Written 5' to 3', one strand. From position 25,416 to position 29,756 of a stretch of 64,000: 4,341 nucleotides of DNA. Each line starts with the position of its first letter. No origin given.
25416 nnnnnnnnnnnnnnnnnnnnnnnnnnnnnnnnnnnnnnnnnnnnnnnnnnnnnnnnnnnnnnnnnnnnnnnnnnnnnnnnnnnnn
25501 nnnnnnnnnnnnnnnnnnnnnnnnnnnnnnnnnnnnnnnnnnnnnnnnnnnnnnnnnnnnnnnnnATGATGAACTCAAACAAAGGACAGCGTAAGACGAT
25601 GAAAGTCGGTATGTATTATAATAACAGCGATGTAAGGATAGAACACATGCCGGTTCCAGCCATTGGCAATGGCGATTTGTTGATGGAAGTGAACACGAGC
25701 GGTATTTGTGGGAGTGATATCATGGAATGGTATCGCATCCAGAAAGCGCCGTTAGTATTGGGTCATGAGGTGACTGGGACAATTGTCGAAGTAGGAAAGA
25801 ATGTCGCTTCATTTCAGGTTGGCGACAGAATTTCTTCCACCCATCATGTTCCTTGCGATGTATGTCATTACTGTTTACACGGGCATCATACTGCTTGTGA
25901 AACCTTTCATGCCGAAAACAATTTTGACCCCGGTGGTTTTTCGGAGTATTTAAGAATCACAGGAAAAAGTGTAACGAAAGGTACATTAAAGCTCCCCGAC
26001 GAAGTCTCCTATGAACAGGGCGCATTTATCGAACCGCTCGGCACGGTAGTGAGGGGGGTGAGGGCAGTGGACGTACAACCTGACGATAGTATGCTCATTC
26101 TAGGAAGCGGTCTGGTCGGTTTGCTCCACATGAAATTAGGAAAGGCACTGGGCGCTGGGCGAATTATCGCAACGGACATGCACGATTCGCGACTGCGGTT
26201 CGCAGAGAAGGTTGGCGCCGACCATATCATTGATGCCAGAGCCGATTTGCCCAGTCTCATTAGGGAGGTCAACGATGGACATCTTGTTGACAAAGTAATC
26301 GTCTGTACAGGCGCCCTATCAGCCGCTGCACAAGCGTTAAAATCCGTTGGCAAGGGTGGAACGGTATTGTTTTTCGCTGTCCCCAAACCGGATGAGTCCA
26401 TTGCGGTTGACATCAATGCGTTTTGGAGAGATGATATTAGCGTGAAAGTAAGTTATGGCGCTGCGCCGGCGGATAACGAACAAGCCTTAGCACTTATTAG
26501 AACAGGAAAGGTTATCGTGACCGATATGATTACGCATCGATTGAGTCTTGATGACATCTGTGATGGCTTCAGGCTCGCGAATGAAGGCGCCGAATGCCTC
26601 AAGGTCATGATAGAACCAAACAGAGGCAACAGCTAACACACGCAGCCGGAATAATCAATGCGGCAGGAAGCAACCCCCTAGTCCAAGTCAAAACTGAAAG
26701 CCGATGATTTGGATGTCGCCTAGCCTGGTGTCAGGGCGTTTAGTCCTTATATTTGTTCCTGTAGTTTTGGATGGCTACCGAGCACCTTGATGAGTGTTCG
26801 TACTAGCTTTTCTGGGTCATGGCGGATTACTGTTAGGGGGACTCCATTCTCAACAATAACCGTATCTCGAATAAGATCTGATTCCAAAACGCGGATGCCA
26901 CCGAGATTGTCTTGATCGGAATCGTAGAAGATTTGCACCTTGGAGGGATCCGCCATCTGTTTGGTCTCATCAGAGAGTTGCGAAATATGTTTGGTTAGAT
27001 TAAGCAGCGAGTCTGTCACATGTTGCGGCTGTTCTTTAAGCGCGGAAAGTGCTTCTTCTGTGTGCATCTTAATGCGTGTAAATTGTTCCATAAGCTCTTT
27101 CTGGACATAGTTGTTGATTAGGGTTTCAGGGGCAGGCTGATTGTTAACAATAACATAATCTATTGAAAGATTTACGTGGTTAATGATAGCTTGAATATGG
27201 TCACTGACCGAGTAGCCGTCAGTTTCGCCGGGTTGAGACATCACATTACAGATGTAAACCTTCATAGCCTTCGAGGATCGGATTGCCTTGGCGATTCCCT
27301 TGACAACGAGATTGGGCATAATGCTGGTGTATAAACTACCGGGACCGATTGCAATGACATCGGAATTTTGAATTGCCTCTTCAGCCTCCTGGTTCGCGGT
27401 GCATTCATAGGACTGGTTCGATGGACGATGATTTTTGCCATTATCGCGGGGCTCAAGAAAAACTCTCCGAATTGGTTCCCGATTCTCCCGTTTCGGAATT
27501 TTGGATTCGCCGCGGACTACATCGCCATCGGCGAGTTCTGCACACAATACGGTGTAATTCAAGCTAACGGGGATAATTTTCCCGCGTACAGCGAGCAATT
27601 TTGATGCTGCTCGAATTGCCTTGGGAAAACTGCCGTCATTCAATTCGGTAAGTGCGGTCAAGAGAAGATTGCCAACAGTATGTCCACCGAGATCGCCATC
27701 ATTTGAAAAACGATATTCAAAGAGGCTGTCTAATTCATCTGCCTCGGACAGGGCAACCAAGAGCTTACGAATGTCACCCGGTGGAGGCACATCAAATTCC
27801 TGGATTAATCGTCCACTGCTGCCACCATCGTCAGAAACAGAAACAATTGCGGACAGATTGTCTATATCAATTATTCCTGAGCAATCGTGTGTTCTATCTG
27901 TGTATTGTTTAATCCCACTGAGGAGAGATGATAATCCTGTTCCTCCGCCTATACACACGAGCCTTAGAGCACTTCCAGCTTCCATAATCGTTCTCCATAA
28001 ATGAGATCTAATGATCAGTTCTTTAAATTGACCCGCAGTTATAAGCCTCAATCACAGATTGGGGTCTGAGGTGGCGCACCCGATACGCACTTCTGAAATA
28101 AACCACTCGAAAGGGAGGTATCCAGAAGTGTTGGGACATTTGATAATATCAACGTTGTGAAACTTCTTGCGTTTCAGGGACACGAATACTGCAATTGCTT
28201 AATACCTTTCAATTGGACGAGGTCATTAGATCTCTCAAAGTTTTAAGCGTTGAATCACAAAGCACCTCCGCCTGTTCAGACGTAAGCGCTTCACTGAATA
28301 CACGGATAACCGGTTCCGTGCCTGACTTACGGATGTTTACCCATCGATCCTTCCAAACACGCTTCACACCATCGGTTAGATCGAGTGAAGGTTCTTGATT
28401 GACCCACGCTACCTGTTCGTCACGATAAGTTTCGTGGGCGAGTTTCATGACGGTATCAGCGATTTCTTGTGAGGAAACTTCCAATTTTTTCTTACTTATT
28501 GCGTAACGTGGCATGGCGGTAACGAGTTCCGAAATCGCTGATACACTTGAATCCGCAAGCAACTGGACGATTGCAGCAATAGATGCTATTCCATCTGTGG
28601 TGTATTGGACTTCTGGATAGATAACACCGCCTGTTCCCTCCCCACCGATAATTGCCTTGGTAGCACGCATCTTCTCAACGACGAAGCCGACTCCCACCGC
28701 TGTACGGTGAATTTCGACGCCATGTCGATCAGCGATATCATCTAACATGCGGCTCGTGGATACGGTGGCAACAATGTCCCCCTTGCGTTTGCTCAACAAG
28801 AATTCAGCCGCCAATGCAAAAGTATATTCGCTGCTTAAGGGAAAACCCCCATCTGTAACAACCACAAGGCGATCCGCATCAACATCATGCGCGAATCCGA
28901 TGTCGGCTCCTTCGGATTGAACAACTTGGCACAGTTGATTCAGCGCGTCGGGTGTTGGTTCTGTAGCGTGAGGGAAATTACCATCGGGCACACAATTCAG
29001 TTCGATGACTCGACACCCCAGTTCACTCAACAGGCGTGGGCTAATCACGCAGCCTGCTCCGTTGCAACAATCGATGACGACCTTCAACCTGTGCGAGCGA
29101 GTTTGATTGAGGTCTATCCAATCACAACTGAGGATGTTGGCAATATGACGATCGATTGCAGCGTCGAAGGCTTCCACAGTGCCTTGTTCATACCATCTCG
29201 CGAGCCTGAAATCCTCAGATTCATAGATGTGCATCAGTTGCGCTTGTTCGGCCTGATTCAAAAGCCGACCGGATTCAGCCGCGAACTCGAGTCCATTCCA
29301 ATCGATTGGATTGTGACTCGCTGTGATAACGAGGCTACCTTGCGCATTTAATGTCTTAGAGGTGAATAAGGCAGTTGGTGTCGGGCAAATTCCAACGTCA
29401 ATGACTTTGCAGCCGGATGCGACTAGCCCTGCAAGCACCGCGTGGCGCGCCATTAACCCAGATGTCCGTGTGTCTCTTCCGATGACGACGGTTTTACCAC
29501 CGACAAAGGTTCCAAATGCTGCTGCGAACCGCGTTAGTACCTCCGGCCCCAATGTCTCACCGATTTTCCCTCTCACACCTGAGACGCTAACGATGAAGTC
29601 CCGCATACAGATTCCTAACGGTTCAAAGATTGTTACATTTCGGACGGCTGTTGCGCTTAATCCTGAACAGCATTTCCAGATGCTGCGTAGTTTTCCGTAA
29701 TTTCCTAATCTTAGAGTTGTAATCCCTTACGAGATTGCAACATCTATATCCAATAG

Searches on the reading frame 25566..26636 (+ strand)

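Call 87: search_protein_families(library=pfam, proteins=[window:25566-26636:+], max_evalue=0.00001)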
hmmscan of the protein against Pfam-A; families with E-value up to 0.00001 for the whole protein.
window:25566-26636:+ (356 aa): 3 families
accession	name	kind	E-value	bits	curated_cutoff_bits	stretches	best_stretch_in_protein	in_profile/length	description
PF00107.32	ADH_zinc_N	-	1.7e-23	83.4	31.8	1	184-311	2-127/129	Zinc-binding dehydrogenase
PF08240.17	ADH_N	-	1.8e-23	83.2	23.5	1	34-138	1-101/104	Alcohol dehydrogenase GroES-like domain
PF16912.11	Glu_dehyd_C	-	2.1e-10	40.9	34.9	1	165-339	24-202/211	Glucose dehydrogenase C-terminus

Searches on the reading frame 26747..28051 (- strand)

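Call 87: search_protein_families(library=pfam, proteins=[window:26747-28051:-], max_evalue=0.00001)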
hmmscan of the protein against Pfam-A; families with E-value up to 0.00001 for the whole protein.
window:26747-28051:- (434 aa): 1 family
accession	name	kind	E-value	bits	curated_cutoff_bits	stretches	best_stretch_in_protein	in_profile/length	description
PF01933.23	CofD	-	3.4e-96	322.3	30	1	32-319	2-266/290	2-phospho-L-lactate transferase CofD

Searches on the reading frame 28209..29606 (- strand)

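Call 87: search_protein_families(library=pfam, proteins=[window:28209-29606:-], max_evalue=0.00001)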
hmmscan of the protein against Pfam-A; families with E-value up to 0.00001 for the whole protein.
window:28209-29606:- (465 aa): 4 families
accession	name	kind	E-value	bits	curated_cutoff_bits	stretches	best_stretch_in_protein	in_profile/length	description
PF02878.22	PGM_PMM_I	-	4.7e-34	117.5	22.5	1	8-134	6-137/138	Phosphoglucomutase/phosphomannomutase, alpha/beta/alpha domain I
PF02879.22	PGM_PMM_II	-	4e-26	92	29.3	1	164-253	11-102/103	Phosphoglucomutase/phosphomannomutase, alpha/beta/alpha domain II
PF02880.22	PGM_PMM_III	-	4.2e-24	85.3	20.7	1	260-367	3-114/115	Phosphoglucomutase/phosphomannomutase, alpha/beta/alpha domain III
PF00408.26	PGM_PMM_IV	-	6.4e-07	29.8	23.1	1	411-452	23-64/68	Phosphoglucomutase/phosphomannomutase, C-terminal domain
